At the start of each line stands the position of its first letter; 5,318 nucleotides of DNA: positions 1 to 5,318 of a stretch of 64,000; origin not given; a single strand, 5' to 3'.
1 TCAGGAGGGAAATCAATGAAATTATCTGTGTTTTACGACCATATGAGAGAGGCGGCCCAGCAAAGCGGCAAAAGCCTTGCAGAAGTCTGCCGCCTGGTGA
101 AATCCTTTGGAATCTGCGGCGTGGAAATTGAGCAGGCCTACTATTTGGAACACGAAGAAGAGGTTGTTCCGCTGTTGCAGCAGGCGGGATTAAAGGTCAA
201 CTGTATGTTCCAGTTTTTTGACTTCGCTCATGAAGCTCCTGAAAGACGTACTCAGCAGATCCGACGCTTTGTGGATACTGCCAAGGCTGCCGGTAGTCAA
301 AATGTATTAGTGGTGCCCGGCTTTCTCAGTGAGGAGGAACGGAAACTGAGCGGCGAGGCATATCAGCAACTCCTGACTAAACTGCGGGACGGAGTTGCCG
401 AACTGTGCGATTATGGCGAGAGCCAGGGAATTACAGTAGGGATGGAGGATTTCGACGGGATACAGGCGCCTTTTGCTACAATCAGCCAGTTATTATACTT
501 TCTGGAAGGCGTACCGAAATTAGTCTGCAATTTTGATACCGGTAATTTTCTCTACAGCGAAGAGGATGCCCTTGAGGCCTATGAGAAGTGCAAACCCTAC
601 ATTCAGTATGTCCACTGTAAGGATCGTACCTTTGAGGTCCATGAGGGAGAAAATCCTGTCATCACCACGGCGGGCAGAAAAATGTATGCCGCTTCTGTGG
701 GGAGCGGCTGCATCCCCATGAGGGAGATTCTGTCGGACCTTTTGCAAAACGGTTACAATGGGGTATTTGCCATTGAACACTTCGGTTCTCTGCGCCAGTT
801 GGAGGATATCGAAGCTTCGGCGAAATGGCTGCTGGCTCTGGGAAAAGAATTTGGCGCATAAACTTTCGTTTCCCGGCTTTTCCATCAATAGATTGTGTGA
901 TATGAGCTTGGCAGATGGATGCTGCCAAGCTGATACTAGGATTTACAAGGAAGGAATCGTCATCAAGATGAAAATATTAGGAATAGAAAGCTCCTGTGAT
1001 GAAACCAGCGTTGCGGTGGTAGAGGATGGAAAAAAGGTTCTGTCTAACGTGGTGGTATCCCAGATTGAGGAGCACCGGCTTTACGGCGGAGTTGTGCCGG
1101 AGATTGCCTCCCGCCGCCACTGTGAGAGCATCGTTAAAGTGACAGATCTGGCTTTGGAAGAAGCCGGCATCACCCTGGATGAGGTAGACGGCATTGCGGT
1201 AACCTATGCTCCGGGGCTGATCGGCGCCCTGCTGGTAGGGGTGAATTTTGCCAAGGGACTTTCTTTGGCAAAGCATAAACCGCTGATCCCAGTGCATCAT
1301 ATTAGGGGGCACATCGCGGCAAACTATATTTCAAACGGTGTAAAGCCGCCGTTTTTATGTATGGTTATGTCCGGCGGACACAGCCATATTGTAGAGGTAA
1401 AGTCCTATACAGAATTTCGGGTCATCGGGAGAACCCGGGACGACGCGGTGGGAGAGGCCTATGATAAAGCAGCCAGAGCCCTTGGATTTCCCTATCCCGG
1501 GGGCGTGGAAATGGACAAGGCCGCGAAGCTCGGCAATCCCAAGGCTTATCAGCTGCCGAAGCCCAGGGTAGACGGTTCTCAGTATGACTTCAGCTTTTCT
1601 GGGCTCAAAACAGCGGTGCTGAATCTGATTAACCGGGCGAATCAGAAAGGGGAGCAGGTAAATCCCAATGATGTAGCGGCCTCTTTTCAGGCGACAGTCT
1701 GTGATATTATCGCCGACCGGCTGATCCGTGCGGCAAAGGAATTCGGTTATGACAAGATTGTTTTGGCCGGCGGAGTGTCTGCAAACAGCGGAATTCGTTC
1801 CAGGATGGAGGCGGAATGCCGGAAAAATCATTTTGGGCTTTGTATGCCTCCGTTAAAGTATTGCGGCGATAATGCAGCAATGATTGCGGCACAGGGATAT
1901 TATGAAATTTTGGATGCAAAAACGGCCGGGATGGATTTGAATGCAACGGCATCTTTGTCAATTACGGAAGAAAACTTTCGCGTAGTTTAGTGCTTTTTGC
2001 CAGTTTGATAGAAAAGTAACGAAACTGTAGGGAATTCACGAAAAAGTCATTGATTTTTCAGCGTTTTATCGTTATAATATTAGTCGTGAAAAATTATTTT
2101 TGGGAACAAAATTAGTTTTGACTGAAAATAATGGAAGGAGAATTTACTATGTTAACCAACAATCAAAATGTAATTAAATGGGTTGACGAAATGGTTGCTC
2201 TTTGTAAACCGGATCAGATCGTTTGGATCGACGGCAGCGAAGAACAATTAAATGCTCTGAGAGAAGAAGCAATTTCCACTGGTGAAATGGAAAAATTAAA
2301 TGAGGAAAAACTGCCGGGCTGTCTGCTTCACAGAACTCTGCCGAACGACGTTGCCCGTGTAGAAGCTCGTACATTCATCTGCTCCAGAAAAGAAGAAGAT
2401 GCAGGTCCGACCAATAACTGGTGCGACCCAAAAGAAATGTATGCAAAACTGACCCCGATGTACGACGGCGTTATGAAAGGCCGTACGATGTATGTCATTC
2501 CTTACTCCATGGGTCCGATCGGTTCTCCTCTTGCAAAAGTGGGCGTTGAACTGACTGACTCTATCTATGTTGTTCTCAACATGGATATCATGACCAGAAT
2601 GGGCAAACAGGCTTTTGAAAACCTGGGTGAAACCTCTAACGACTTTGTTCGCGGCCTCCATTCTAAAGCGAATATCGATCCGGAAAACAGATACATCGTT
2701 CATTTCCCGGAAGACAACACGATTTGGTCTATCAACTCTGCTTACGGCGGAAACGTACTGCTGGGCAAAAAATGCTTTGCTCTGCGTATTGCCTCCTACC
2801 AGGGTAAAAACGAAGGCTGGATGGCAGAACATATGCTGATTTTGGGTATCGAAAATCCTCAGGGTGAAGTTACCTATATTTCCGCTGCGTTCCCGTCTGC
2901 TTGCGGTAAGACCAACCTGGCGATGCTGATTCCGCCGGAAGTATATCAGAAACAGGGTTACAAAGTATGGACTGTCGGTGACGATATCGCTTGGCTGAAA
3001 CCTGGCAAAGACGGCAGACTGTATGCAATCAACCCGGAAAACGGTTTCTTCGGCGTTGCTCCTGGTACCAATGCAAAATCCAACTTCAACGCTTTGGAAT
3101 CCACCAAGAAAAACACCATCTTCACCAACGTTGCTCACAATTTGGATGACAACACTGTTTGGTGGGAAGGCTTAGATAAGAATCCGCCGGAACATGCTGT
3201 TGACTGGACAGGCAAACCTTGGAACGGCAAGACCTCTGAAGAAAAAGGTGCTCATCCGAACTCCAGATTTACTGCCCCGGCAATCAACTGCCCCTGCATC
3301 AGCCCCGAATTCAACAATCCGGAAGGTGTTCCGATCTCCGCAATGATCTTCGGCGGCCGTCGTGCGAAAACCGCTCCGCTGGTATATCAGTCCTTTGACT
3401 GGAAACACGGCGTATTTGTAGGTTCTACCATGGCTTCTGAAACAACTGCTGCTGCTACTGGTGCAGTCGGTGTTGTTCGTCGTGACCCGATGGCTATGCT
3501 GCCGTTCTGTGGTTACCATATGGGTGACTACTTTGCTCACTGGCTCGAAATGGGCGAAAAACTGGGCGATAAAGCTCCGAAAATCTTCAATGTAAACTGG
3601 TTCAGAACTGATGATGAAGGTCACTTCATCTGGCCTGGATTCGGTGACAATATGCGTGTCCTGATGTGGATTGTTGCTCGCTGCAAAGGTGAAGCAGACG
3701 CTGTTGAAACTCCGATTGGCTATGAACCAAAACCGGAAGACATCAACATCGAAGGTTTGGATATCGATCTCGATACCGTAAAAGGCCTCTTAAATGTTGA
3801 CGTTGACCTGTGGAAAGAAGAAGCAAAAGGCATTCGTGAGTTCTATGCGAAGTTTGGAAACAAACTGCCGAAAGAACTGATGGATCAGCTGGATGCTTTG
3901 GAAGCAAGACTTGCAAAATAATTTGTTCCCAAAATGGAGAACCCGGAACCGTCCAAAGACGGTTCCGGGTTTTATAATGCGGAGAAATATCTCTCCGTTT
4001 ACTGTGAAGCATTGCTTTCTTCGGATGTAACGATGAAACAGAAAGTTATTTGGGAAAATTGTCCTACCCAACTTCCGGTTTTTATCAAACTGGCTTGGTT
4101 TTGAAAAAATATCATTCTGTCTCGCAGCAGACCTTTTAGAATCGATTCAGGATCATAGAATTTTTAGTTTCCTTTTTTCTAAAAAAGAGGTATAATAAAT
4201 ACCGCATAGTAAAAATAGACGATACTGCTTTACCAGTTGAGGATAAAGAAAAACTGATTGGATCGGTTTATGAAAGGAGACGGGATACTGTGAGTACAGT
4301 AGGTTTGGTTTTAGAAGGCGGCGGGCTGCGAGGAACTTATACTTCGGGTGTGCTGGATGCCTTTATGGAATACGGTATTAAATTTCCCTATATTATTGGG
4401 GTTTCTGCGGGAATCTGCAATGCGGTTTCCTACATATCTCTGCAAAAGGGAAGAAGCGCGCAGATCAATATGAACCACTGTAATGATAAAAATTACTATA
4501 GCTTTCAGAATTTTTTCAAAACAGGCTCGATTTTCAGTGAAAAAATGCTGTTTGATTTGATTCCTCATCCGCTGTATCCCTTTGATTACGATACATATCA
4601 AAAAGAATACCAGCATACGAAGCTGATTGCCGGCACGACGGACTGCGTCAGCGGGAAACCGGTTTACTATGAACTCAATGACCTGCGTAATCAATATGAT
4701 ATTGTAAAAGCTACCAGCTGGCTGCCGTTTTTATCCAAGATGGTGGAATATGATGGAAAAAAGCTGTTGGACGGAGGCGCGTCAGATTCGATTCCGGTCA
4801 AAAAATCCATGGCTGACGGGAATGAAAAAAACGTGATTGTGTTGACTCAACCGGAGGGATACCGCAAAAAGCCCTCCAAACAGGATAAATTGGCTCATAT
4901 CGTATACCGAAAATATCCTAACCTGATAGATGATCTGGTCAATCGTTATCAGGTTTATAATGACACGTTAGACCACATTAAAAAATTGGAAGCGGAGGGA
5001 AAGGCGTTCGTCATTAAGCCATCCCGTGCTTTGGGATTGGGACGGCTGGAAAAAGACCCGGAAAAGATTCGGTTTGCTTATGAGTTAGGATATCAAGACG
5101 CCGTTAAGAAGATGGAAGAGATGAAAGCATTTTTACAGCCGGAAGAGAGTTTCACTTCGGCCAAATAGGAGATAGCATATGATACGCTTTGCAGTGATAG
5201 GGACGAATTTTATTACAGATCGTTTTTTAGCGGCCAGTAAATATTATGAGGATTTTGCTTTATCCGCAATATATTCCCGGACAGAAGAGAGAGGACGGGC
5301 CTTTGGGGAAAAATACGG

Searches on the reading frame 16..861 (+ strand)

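Call 52: search_protein_families(library=pfam, proteins=[window:16-861:+])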
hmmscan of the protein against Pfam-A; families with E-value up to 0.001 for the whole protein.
window:16-861:+ (281 aa): 1 family
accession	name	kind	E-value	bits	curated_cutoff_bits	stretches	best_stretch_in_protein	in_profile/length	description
PF01261.30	AP_endonuc_2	-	1.6e-29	103.8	31.1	1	26-273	2-247/249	Xylose isomerase-like TIM barrel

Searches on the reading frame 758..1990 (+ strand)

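Call 52: search_protein_families(library=pfam, proteins=[window:758-1990:+])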
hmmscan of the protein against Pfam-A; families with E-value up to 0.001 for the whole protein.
window:758-1990:+ (410 aa): 3 families
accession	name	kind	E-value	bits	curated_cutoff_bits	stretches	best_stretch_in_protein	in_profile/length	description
PF00814.31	TsaD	-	1.6e-92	310.4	24.8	1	93-377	1-263/264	tRNA N6-adenosine threonylcarbamoyltransferase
PF22521.2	HypF_C_2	-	2e-09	38.1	27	1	273-372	133-235/241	Carbamoyltransferase, Kae1-like Domain, second subdomain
PF02543.21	Carbam_trans_N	-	5.2e-09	36.4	24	1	172-353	123-323/346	Carbamoyltransferase N-terminus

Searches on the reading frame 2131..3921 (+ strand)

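Call 52: search_protein_families(library=pfam, proteins=[window:2131-3921:+])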
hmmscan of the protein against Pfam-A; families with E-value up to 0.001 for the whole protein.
window:2131-3921:+ (596 aa): 2 families
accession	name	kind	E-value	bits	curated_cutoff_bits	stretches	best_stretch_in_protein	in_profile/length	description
PF00821.23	PEPCK_GTP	-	9.1e-171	567.9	23.8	1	230-593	1-357/357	Phosphoenolpyruvate carboxykinase C-terminal P-loop domain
PF17297.7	PEPCK_N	-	5.4e-92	307.8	23.8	1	16-225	1-217/218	Phosphoenolpyruvate carboxykinase N-terminal domain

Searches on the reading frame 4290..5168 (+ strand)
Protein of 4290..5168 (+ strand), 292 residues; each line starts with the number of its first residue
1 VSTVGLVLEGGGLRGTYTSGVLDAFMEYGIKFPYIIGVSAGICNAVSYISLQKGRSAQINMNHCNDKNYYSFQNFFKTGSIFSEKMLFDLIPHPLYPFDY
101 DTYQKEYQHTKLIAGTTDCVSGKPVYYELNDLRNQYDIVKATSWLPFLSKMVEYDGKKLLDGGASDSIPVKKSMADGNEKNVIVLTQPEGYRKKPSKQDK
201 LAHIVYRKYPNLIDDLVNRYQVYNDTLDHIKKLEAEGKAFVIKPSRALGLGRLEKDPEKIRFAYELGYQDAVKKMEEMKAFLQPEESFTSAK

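Call 51: search_protein_families(library=pfam, proteins=[window:4290-5168:+])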
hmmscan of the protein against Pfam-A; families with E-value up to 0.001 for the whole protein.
window:4290-5168:+ (292 aa): 2 families
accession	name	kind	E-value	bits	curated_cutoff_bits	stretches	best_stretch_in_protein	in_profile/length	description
PF19890.4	DUF6363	-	4.2e-25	87.8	26.4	1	209-283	1-75/75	Domain of unknown function (DUF6363)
PF01734.28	Patatin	-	2.4e-22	80.5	27.7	1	6-171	1-188/191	Patatin-like phospholipase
